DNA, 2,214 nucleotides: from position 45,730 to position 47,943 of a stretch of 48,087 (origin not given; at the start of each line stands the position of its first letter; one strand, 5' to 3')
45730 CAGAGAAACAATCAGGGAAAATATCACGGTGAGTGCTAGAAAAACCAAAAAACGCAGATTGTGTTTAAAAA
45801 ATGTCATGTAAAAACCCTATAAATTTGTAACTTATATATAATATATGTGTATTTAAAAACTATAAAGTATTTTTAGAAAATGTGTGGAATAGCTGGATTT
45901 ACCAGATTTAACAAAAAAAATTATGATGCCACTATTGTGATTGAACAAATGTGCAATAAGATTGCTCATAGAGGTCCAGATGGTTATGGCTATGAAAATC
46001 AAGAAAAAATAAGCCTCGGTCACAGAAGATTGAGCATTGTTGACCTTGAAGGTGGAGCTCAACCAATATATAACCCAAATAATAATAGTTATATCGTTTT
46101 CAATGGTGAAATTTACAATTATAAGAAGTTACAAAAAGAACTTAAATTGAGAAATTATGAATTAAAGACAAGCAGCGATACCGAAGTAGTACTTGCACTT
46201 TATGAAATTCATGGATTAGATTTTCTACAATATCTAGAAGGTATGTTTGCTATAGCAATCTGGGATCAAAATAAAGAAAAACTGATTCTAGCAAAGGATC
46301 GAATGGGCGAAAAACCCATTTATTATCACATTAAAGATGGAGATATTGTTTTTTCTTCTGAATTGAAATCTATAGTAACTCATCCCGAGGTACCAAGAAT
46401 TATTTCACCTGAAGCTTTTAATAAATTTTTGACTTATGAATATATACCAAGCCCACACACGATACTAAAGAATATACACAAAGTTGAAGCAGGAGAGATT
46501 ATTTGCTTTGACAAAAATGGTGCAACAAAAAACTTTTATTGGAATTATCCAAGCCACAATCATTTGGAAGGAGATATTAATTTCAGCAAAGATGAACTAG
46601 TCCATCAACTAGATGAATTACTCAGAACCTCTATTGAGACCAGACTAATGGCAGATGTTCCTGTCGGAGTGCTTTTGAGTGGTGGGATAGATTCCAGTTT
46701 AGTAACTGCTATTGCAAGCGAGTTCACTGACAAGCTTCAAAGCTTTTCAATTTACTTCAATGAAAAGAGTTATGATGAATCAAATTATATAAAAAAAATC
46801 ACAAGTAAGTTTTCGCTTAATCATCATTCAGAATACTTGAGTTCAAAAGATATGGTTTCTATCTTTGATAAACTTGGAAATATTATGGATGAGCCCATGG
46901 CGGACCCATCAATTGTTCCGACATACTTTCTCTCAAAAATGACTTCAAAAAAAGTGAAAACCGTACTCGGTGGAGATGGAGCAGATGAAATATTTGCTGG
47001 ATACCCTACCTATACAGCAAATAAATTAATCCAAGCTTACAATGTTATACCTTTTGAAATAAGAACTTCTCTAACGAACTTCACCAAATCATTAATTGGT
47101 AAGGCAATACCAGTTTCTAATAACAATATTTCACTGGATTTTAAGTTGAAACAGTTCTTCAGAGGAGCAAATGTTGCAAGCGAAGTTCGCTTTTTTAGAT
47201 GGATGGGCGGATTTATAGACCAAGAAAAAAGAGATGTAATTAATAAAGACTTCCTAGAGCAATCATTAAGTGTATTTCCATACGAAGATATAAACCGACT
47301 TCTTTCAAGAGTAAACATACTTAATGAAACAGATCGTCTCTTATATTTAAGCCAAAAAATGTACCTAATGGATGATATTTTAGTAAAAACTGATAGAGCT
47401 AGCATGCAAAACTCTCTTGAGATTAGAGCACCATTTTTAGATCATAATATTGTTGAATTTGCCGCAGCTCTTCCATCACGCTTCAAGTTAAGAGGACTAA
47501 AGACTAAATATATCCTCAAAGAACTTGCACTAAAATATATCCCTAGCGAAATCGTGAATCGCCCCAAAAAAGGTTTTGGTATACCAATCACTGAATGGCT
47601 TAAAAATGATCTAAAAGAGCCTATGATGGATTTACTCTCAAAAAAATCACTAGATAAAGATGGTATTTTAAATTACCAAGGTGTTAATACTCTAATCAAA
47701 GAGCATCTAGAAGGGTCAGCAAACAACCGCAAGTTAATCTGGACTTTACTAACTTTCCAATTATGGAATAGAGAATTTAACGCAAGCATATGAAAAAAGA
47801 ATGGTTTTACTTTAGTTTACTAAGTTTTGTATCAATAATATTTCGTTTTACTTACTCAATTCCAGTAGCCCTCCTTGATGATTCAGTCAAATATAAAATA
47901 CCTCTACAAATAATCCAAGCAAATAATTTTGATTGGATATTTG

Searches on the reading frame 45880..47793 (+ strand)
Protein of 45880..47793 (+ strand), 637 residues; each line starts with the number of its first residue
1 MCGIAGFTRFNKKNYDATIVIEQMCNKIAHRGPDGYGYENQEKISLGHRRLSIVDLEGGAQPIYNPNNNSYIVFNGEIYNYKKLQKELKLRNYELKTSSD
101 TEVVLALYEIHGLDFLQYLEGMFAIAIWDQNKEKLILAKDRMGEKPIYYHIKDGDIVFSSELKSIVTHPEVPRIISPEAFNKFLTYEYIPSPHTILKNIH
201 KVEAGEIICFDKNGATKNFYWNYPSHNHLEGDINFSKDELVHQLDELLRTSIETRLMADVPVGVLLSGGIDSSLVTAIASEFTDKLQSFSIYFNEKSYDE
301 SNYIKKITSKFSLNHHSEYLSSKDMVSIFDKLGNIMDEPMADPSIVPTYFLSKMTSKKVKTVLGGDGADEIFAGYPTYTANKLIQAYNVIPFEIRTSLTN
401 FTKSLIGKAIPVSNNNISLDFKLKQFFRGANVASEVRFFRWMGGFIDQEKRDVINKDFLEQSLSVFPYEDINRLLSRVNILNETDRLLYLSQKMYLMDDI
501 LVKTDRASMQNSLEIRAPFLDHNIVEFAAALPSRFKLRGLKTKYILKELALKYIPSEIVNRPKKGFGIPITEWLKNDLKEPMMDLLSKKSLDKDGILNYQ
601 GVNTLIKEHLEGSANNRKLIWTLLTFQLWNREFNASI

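Call 33: search_protein_families(library=pfam, proteins=[window:45880-47793:+])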
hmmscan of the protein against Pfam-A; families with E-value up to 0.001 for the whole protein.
window:45880-47793:+ (637 aa): 6 families
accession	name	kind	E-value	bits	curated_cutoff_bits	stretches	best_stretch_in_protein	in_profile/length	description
PF00733.27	Asn_synthase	-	5.1e-96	322.9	21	1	244-630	2-353/354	Asparagine synthase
PF13537.11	GATase_7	-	5e-43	146.5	25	1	48-166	1-122/123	Glutamine amidotransferase domain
PF13522.11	GATase_6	-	9.4e-40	136.1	27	1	33-161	1-130/130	Glutamine amidotransferase domain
PF06508.19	QueC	-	1.2e-05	25.4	22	1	264-317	4-57/210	Queuosine biosynthesis protein QueC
PF02540.23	NAD_synthase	-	1.5e-05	24.7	21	1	241-377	2-139/242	NAD synthase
PF12481.13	DUF3700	-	2.9e-05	24.1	27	1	68-164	75-175/228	Aluminium induced protein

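Call 65: list_cluster_members(proteins=[window:45880-47793:+, window:44101-45807:-, window:40399-41703:-, window:305-1249:-, window:5593-7425:-, window:41705-42631:-])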
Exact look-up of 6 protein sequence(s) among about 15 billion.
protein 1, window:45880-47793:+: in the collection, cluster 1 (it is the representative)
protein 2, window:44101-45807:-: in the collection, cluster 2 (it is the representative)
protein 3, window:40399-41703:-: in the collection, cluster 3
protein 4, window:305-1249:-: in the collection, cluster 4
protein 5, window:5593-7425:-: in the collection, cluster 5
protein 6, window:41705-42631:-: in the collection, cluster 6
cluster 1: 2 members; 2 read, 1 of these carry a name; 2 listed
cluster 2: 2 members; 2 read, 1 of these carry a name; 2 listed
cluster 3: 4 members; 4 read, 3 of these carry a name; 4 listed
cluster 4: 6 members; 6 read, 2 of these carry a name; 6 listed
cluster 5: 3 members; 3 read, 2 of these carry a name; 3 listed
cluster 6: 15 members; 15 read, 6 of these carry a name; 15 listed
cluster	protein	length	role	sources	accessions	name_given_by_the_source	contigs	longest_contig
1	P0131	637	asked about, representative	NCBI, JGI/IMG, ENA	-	asparagine synthase (glutamine-hydrolysing)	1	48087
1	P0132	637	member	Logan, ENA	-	-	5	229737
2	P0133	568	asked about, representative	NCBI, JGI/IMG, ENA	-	hypothetical protein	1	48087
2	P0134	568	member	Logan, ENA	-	-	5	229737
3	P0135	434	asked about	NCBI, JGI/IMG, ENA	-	sulfate adenylyltransferase subunit 1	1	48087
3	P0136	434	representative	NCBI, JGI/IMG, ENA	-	sulfate adenylyltransferase subunit 1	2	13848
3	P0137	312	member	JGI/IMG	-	sulfate adenylyltransferase subunit 1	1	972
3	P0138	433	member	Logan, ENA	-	-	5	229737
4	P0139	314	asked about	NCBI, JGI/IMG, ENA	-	23S rRNA pseudouridine1911/1915/1917 synthase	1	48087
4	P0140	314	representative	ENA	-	-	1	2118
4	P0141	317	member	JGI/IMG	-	23S rRNA pseudouridine1911/1915/1917 synthase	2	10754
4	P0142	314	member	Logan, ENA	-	-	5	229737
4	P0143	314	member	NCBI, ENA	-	-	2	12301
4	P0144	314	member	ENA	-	-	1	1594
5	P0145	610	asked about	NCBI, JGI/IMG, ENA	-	hypothetical protein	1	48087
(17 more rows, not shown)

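Call 66: find_encoding_contigs(protein=P0132, flank=10000, max_places=3)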
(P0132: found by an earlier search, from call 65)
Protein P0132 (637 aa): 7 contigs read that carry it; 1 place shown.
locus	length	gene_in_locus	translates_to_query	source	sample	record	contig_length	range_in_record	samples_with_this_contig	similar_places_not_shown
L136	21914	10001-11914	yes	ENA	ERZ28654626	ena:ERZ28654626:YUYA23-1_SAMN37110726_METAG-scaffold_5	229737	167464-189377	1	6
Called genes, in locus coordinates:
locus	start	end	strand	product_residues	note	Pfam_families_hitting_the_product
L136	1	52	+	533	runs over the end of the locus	PF03460:NIR_SIR_ferr, PF01077:NIR_SIR, PF03460:NIR_SIR_ferr, PF01077:NIR_SIR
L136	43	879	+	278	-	PF01507:PAPS_reduct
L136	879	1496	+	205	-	PF13241:NAD_binding_7, PF14824:Sirohm_synth_M (weak)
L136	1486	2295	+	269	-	PF00590:TP_methylase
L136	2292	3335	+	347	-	-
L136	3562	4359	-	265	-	PF00218:IGPS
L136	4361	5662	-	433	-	PF00009:GTP_EFTU, PF01926:MMR_HSR1 (faint), PF22594:GTP-eEF1A_C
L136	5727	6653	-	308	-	PF01507:PAPS_reduct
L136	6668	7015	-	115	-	PF03745:DUF309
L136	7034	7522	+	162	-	PF04134:DCC1-like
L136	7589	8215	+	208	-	PF01613:Flavin_Reduct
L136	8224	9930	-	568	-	-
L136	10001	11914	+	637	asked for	PF13522:GATase_6, PF13537:GATase_7, PF00733:Asn_synthase, PF06508:QueC (weak)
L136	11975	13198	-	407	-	PF00155:Aminotran_1_2 (weak), PF01041:DegT_DnrJ_EryC1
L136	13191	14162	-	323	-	PF01073:3Beta_HSD, PF01370:Epimerase, PF02719:Polysacc_synt_2, PF04321:RmlD_sub_bind, PF16363:GDP_Man_Dehyd, PF07993:NAD_binding_4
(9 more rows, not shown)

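Call 67: find_encoding_contigs(protein=P0136, flank=10000, max_places=3)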
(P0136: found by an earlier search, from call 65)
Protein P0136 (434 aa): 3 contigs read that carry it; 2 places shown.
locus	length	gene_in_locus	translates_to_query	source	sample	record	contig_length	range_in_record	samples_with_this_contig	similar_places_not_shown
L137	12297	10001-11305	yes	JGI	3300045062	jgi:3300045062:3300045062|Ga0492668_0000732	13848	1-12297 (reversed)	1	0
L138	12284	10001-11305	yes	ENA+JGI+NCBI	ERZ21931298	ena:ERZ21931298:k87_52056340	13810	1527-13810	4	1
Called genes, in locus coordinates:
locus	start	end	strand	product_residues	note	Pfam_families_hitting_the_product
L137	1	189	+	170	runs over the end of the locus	PF13302:Acetyltransf_3, PF00583:Acetyltransf_1 (weak)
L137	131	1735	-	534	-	PF02366:PMT (weak), PF13231:PMT_2 (weak)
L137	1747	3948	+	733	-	-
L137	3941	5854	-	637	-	PF13522:GATase_6, PF13537:GATase_7, PF00733:Asn_synthase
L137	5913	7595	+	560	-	-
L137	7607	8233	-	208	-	PF01613:Flavin_Reduct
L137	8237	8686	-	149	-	PF04134:DCC1-like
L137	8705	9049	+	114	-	PF03745:DUF309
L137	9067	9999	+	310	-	PF01507:PAPS_reduct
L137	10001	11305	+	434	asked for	PF00009:GTP_EFTU, PF01926:MMR_HSR1 (faint), PF22594:GTP-eEF1A_C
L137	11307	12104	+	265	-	PF00218:IGPS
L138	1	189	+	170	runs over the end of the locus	PF13302:Acetyltransf_3, PF00583:Acetyltransf_1 (weak)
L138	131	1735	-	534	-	PF02366:PMT (weak), PF13231:PMT_2 (weak)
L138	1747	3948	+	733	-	-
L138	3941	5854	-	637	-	PF13522:GATase_6, PF13537:GATase_7, PF00733:Asn_synthase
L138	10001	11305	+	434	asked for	PF00009:GTP_EFTU, PF01926:MMR_HSR1 (faint), PF22594:GTP-eEF1A_C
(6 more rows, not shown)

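Call 82: search_protein_families(library=pfam, proteins=[L137:1747-3948:+], max_evalue=0.1)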
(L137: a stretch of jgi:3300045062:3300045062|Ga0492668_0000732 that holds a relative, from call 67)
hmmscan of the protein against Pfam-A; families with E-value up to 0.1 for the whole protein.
L137:1747-3948:+ (733 aa): 0 families

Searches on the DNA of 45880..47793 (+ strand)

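Call 87: search_rna_families(source=L137, start=12080, end=12297, threshold=evalue, max_evalue=10)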
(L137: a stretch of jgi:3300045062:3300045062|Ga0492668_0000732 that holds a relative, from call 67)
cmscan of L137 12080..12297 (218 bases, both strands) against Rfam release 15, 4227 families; matches with E-value up to 10: 6.
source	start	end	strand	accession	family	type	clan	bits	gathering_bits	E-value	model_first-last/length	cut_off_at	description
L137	12080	12163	+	RF04327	snoMe28S-A3420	Gene; snRNA; snoRNA; CD-box;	-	22.9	60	1.1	9-98/98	5'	Drosophila C/D box small nucleolar RNA snoMe28S-A3420 family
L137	12180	12207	-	RF00270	SNORD61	Gene; snRNA; snoRNA; CD-box;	CL00067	18.2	43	2.2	1-72/72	no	Small nucleolar RNA SNORD61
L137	12175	12209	-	RF00325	SNORD53_SNORD92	Gene; snRNA; snoRNA; CD-box;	CL00063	16.7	46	0.67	1-78/78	no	Small nucleolar RNA SNORD53/SNORD92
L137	12082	12137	-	RF00900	mir-255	Gene; miRNA;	-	14.8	50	5.4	1-59/59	no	mir-255 microRNA precursor family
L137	12095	12121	+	RF03339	mir-3047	Gene; miRNA;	-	14.2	53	4.1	17-43/61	no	mir-3047 microRNA precursor family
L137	12172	12197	+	RF01335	CRISPR-DR22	Gene; CRISPR;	-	11.3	50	8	1-36/36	no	CRISPR RNA direct repeat element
